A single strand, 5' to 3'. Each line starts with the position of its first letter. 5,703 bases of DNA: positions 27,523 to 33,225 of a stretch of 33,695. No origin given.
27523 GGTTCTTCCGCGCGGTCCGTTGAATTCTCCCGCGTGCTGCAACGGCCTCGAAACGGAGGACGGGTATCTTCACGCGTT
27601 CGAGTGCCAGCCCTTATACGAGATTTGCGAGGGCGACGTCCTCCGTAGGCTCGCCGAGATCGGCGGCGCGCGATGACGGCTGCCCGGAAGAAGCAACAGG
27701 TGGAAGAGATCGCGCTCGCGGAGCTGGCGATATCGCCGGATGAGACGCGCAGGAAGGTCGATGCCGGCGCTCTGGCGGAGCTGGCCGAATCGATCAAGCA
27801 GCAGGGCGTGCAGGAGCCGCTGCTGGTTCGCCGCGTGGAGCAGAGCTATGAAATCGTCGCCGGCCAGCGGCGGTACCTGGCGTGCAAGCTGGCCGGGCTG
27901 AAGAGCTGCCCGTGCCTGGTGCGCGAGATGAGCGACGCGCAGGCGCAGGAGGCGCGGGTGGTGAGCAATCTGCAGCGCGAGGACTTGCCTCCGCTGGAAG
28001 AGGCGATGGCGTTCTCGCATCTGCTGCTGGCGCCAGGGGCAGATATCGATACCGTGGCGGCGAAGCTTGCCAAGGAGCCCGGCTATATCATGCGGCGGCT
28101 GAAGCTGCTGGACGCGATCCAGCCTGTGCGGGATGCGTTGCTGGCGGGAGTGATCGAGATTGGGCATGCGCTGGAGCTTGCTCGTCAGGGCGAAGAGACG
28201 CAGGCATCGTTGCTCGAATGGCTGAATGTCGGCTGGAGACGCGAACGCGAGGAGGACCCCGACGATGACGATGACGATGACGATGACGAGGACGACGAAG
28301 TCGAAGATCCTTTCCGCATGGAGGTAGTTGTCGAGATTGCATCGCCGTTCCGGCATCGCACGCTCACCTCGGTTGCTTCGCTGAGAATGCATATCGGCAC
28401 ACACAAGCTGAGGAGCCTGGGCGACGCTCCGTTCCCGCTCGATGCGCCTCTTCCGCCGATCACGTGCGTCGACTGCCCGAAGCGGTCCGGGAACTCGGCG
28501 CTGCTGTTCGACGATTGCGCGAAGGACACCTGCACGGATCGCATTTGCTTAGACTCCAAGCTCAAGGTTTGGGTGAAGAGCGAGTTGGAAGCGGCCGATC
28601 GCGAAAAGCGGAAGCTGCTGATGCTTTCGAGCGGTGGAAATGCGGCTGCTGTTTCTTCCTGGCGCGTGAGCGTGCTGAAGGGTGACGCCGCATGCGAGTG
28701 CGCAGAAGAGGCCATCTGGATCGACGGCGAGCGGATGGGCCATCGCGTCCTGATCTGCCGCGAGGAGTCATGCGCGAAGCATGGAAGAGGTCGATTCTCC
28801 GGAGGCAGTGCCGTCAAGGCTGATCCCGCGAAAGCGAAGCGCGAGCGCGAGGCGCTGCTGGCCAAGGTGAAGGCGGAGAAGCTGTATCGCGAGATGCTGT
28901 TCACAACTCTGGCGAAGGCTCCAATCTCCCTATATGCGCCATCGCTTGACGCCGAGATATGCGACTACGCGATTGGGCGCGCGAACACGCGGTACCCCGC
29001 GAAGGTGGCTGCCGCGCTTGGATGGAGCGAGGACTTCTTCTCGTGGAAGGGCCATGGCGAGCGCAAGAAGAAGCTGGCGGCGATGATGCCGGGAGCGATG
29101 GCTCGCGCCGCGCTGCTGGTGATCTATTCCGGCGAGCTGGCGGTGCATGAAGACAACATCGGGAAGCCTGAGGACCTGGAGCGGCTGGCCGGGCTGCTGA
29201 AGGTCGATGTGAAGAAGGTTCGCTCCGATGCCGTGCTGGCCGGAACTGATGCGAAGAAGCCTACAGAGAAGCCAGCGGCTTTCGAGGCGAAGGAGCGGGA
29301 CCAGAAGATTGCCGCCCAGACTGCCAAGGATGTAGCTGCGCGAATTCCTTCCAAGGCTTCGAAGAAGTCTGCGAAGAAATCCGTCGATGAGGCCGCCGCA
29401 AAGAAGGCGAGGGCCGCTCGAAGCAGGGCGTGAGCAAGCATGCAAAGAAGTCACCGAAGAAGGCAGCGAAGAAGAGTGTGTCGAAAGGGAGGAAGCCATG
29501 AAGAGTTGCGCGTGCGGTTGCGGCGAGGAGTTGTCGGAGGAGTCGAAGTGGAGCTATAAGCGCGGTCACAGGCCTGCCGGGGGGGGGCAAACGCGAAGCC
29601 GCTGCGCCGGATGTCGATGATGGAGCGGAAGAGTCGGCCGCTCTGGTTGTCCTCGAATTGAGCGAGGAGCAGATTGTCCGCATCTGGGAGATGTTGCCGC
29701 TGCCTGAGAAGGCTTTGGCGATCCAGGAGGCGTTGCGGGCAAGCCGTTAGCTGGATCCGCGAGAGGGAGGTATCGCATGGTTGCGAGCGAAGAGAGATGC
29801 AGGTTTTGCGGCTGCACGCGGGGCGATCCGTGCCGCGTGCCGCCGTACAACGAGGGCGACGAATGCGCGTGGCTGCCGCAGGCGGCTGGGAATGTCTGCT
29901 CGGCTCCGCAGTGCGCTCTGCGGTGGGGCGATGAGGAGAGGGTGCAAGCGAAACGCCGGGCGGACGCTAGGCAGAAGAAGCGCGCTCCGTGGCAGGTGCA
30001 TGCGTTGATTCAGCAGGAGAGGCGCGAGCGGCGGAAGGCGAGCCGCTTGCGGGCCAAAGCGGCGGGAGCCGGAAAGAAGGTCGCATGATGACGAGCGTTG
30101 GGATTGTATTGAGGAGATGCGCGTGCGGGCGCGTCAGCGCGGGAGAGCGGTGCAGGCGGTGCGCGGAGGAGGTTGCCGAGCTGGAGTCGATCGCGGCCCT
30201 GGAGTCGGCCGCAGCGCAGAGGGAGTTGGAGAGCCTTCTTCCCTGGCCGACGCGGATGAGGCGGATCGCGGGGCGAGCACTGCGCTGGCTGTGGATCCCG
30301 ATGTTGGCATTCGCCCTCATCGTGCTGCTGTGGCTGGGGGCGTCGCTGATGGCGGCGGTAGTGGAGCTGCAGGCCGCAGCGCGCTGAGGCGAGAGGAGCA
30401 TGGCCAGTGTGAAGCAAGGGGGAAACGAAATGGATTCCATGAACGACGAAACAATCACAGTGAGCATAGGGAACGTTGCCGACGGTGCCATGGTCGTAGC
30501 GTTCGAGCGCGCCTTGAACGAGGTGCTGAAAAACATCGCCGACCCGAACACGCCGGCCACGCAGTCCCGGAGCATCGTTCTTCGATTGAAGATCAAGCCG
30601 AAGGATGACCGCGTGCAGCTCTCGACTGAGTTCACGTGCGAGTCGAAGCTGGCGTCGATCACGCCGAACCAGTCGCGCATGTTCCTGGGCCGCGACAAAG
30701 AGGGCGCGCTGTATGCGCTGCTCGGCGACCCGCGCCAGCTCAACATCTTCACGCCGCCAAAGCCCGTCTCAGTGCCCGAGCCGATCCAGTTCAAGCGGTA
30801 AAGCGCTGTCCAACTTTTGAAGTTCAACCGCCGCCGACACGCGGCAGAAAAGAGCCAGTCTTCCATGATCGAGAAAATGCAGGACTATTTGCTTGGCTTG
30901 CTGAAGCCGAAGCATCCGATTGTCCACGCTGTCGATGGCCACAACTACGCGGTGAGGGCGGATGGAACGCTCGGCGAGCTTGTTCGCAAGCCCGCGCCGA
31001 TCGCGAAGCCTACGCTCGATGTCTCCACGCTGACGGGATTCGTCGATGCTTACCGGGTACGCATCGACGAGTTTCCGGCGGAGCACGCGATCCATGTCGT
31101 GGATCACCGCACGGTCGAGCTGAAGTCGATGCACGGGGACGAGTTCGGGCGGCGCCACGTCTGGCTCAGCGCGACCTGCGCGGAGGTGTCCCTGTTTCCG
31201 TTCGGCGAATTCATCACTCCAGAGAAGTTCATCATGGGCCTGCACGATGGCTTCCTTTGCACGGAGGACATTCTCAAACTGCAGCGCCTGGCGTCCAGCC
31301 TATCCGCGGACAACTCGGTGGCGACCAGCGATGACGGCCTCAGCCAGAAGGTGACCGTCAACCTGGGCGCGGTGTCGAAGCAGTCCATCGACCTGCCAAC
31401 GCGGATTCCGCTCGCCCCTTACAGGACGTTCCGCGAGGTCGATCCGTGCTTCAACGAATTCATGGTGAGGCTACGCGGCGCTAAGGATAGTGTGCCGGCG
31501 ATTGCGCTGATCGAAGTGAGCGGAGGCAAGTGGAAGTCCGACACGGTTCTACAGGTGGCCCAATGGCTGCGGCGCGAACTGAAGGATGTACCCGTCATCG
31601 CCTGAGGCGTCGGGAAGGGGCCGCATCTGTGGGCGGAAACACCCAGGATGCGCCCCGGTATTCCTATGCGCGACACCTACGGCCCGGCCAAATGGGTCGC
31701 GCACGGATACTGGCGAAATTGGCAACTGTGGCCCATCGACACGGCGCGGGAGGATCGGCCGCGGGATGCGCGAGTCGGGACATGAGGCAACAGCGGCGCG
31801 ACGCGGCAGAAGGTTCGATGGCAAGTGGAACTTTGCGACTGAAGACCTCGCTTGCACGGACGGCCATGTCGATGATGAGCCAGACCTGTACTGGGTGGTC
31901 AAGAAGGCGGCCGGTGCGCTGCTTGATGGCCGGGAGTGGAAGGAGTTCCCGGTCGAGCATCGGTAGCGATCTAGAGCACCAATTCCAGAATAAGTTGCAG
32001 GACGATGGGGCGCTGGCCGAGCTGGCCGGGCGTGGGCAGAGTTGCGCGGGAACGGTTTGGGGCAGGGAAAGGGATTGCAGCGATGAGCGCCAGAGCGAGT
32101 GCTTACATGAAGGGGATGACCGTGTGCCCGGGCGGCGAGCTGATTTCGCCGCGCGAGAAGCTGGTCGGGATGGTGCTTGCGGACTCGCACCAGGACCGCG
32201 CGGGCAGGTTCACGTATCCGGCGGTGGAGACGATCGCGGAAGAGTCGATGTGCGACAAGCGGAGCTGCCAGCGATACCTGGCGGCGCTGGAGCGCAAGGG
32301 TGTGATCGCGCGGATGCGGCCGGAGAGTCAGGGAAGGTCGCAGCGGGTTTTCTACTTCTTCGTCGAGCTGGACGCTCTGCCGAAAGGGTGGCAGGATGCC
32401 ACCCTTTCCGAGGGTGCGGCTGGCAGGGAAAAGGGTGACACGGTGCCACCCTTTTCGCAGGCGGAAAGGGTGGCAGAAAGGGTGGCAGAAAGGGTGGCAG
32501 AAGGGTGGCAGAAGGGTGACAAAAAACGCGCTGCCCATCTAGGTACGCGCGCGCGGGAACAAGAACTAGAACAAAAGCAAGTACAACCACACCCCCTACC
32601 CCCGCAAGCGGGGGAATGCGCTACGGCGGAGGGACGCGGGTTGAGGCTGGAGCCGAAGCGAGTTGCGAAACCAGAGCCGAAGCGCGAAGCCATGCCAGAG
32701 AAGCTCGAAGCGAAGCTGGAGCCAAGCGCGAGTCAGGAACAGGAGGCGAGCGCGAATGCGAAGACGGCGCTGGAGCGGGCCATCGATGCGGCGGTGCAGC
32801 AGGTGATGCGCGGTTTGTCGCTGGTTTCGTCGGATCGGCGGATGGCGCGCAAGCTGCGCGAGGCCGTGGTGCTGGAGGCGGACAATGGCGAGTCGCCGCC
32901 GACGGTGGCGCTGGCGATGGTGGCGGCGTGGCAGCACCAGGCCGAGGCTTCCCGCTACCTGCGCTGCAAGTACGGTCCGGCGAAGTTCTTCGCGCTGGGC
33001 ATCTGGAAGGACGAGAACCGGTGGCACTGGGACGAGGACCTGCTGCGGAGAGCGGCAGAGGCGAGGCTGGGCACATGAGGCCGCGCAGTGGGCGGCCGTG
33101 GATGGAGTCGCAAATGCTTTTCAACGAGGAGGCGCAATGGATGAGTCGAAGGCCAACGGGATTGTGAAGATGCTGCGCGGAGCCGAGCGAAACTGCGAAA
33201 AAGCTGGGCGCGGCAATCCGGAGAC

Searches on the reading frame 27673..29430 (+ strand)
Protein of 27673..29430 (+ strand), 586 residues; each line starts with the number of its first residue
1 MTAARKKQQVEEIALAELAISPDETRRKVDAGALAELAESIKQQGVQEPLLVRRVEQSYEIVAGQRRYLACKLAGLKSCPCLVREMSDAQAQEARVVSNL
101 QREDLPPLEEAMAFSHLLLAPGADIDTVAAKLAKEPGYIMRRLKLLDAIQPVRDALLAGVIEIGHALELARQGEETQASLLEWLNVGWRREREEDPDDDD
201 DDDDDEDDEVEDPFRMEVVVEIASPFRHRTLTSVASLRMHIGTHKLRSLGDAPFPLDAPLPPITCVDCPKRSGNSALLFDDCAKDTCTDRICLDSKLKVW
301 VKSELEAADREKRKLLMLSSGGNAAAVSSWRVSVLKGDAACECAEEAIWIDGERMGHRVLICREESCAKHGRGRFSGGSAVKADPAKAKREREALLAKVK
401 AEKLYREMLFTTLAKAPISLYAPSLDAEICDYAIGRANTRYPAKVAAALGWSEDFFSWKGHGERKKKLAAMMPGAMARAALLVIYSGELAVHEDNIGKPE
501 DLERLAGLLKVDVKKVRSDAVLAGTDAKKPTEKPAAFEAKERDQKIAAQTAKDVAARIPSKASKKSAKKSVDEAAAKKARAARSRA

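Call 13: search_protein_families(library=pfam, proteins=[window:27673-29430:+], max_evalue=0.01)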
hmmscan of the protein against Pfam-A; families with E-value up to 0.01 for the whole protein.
window:27673-29430:+ (586 aa): 2 families
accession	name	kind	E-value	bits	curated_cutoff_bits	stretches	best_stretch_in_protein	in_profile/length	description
PF02195.25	ParB_N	-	6.2e-23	81.1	26.3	1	9-101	2-95/95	ParB N-terminal domain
PF17762.8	HTH_ParB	-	6e-09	36.4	22.6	1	103-181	1-80/102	ParB HTH domain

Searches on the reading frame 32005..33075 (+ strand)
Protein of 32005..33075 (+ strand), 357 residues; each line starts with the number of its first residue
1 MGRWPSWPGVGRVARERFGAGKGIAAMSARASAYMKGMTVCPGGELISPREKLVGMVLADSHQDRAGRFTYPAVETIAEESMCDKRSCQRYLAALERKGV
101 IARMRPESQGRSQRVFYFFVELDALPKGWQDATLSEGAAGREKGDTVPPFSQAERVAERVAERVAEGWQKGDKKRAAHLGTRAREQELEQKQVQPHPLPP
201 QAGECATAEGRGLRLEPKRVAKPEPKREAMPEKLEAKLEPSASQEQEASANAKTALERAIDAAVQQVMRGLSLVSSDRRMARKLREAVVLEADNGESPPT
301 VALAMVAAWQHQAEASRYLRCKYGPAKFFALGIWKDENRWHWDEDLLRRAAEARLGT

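Call 13: search_protein_families(library=pfam, proteins=[window:32005-33075:+], max_evalue=0.01)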
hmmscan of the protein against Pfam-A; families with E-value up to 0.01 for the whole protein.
window:32005-33075:+ (357 aa): 1 family
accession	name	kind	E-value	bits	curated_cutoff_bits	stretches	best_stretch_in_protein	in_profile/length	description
PF13730.12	HTH_36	-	4e-09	36.6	25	1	47-99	3-53/55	Helix-turn-helix domain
